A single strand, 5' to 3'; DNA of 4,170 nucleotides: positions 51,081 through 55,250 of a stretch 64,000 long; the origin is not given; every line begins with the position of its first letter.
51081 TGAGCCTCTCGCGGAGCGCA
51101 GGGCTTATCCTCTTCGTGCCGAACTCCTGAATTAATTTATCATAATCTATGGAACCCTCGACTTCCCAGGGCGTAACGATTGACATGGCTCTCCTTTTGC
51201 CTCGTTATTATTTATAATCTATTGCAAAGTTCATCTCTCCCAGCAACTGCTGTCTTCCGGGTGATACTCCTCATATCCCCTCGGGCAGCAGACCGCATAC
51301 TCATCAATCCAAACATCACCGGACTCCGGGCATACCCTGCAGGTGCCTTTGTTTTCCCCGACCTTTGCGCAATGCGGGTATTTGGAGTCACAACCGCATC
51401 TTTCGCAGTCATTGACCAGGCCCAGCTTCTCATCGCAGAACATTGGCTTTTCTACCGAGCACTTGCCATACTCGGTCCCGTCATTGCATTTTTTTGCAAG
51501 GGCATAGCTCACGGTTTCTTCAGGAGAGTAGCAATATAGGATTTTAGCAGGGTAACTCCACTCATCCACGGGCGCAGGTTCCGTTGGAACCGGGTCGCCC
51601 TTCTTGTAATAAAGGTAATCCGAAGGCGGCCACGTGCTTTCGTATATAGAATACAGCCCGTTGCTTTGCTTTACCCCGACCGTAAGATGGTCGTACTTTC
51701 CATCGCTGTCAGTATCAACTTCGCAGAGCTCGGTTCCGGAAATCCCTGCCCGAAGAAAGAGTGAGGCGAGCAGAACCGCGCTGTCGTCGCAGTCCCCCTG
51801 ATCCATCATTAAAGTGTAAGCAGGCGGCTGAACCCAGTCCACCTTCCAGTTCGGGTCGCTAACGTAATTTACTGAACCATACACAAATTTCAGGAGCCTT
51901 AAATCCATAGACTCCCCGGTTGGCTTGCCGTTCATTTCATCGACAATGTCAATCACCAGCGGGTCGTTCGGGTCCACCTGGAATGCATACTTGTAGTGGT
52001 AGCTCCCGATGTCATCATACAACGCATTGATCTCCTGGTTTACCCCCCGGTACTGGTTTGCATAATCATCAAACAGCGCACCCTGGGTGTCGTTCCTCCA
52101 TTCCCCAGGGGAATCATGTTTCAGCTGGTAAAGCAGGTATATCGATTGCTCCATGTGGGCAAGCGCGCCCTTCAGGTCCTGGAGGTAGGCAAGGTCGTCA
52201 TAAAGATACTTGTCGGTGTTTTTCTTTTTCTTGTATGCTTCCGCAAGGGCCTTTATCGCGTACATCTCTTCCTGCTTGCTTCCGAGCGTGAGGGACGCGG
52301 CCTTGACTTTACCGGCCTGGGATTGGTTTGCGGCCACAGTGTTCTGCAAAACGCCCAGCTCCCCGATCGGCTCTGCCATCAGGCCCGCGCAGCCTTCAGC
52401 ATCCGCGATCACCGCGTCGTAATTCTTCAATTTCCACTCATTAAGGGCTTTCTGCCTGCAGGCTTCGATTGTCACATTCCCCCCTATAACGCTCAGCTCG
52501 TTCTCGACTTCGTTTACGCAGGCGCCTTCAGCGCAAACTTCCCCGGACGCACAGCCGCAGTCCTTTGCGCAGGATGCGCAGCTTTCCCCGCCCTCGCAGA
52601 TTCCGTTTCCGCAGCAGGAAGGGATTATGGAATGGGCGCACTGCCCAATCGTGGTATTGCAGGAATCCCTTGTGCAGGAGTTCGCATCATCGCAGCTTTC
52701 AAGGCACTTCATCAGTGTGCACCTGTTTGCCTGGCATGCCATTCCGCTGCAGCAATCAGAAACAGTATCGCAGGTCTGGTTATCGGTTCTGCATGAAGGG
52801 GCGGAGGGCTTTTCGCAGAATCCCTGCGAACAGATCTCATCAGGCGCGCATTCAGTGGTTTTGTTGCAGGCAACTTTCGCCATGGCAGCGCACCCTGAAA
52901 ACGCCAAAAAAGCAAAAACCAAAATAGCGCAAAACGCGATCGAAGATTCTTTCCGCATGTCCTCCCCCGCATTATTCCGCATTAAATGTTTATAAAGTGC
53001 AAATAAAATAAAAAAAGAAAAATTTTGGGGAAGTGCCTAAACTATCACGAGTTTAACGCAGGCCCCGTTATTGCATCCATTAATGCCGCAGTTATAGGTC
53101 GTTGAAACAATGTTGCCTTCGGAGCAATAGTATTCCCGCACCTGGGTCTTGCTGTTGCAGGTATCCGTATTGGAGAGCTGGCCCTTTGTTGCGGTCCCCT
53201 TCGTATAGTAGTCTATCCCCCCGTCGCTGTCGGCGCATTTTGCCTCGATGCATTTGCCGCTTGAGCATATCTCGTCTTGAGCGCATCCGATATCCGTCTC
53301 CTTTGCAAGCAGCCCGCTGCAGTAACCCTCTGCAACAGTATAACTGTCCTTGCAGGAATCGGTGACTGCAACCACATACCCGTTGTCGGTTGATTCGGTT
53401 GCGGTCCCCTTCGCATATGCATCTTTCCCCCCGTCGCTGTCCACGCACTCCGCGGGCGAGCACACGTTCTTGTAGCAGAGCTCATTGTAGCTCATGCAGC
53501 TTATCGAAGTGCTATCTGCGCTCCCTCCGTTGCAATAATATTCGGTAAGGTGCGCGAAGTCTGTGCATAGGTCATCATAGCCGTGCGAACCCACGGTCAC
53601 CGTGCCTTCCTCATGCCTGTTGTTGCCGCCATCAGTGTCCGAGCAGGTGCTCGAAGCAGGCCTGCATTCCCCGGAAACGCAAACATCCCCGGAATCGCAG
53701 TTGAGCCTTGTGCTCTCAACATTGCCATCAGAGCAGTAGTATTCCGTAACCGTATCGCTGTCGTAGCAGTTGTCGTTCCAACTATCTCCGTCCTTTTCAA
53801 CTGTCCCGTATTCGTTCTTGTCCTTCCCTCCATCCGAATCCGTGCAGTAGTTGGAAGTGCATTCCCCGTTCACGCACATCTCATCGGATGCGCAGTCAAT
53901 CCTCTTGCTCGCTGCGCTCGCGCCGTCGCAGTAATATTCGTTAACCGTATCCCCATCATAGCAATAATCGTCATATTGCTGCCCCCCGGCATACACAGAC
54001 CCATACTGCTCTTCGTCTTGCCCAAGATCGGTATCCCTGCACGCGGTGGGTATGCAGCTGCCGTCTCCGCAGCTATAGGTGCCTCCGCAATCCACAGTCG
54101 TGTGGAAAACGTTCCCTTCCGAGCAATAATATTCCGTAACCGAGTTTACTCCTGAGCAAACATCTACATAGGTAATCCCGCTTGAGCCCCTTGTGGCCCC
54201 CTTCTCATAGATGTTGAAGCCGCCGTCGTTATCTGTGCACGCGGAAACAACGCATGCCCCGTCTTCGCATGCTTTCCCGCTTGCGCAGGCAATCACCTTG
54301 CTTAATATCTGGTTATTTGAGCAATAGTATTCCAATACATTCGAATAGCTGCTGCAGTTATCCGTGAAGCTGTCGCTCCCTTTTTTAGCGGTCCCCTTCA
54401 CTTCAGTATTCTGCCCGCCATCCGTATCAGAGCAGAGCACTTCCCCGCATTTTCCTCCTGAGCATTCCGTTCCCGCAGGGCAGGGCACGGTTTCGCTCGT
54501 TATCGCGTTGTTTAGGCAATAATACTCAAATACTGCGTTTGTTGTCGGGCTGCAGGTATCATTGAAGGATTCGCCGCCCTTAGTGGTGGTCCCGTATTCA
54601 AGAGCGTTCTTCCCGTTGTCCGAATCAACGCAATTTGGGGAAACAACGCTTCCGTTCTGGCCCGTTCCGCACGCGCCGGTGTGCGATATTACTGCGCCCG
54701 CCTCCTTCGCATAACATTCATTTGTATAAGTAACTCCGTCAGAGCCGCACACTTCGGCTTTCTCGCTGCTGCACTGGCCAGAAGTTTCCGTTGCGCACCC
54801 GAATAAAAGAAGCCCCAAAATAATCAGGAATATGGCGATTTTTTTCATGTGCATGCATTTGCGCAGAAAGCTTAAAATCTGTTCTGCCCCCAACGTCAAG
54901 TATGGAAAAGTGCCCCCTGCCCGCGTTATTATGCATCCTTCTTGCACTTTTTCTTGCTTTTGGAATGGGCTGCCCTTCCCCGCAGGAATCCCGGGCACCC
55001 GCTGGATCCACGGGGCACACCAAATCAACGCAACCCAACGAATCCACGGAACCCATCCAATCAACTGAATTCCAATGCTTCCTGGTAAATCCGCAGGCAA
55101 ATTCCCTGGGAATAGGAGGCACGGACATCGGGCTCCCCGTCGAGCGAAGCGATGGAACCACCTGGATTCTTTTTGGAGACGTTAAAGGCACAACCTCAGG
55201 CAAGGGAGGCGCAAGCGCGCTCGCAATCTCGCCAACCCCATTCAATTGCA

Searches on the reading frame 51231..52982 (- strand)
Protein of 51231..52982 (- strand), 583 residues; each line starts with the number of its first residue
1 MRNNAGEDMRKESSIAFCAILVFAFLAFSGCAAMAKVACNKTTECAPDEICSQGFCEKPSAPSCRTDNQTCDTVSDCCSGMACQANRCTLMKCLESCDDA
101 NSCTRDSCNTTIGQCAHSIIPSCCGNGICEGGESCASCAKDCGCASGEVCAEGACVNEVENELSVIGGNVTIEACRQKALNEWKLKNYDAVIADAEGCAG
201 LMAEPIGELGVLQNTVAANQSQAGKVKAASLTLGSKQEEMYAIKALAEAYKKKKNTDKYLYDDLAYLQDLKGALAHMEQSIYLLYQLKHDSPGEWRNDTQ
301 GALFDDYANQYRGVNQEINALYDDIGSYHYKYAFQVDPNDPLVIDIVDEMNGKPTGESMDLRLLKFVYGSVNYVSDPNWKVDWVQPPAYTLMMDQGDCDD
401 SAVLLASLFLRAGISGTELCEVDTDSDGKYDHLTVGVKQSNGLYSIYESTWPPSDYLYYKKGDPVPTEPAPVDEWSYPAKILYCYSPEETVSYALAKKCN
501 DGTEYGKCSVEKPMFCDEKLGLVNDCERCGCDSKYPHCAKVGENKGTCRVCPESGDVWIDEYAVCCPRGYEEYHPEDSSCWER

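Call 35: search_protein_families(library=pfam, proteins=[window:51231-52982:-], max_evalue=0.001)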
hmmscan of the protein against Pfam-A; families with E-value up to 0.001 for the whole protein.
window:51231-52982:- (583 aa): 1 family
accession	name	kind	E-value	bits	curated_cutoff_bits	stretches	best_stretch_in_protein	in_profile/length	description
PF00526.23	Dicty_CTDC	-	0.00063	19.9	27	1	96-118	1-22/24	Dictyostelium (slime mold) repeat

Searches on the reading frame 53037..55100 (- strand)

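Call 35: search_protein_families(library=pfam, proteins=[window:53037-55100:-], max_evalue=0.001)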
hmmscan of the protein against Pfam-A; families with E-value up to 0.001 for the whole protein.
window:53037-55100:- (687 aa): 1 family
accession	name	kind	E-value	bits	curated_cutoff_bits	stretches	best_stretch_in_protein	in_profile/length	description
PF00050.26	Kazal_1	-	2.9e-06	27.6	21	1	102-130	1-29/49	Kazal-type serine protease inhibitor domain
